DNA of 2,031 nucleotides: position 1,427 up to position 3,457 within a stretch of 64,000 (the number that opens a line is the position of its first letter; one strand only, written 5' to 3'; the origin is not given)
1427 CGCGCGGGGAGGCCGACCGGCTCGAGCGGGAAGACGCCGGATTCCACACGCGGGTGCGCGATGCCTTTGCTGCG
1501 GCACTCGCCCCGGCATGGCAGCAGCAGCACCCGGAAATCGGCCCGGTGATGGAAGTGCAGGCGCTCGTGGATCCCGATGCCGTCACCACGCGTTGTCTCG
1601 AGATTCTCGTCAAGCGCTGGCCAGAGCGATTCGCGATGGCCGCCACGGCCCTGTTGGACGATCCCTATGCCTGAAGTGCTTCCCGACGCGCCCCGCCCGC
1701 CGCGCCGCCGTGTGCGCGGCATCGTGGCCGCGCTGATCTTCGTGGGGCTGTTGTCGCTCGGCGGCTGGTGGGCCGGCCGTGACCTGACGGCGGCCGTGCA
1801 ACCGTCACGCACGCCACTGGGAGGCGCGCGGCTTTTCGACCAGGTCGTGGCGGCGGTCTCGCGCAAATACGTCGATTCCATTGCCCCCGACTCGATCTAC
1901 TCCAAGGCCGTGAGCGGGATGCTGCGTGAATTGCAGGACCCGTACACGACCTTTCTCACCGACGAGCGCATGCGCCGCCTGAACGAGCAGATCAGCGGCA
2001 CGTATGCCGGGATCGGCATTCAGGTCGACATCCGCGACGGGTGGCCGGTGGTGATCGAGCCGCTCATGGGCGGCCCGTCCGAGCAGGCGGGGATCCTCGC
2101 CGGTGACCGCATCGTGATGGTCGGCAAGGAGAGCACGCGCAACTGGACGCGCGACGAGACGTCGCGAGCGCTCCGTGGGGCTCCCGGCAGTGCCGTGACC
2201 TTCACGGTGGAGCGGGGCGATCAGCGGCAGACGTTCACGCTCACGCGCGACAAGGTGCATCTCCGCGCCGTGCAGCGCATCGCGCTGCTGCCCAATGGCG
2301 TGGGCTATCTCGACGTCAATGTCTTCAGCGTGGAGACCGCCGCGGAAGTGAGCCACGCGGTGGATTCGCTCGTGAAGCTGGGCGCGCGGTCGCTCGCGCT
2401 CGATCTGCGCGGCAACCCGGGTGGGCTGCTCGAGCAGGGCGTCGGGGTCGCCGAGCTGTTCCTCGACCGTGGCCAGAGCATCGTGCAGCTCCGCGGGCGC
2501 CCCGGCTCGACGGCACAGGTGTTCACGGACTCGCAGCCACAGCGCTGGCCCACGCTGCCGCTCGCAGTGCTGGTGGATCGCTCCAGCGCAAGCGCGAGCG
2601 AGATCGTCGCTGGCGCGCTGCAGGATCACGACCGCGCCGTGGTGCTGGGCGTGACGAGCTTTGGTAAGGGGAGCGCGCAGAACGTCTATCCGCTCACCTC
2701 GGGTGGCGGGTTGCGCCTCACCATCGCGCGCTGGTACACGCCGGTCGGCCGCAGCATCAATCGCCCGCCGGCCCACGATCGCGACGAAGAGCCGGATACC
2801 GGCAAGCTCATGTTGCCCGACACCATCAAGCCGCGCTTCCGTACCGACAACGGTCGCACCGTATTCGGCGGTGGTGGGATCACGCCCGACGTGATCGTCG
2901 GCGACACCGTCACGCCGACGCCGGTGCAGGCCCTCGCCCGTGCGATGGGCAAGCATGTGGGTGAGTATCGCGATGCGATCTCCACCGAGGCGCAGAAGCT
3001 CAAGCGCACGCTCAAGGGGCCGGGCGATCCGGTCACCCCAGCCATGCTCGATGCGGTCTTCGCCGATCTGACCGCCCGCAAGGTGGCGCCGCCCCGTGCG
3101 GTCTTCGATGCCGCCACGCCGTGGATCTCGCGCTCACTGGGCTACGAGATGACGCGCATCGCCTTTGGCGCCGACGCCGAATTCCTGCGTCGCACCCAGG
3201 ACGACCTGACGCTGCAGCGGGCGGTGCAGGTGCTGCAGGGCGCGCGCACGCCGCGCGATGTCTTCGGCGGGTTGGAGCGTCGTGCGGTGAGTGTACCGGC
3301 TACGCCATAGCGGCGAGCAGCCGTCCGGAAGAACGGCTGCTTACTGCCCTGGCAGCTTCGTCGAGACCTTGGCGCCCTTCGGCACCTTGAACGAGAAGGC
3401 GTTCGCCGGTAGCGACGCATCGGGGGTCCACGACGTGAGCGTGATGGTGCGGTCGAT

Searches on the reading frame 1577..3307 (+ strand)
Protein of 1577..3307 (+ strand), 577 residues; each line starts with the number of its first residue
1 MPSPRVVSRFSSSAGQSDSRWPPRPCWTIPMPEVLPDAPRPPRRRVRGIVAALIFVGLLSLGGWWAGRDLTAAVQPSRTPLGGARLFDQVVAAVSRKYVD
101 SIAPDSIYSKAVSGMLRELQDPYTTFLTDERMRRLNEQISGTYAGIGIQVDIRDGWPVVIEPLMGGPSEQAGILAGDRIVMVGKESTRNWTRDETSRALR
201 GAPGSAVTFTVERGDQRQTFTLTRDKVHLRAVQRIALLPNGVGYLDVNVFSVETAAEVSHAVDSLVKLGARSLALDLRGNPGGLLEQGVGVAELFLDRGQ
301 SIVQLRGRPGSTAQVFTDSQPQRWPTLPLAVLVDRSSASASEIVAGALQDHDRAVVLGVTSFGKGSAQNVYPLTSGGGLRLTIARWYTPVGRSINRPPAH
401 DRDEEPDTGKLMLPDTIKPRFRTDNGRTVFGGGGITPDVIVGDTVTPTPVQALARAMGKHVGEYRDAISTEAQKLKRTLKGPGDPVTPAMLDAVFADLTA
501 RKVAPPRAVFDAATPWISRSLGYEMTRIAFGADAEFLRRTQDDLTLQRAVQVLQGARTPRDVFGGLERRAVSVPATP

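Call 48: search_protein_families(library=pfam, proteins=[window:1577-3307:+], max_evalue=0.01)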
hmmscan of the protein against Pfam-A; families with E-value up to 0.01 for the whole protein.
window:1577-3307:+ (577 aa): 5 families
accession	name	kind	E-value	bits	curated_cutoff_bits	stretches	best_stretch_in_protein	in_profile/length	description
PF03572.23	Peptidase_S41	-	2.6e-45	154.4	24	1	242-396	2-156/165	Peptidase family S41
PF17820.7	PDZ_6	-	5.4e-11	42.5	27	1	165-213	8-54/54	PDZ domain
PF13180.12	PDZ_2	-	2e-09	38.1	27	1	145-222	2-78/80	PDZ domain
PF00595.29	PDZ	-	4.6e-08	33.8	23.2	1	144-211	10-80/81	PDZ domain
PF22694.1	CtpB_N-like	-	1.8e-05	25.6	27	1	88-129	42-83/85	Activating protease CtpB N-terminal domain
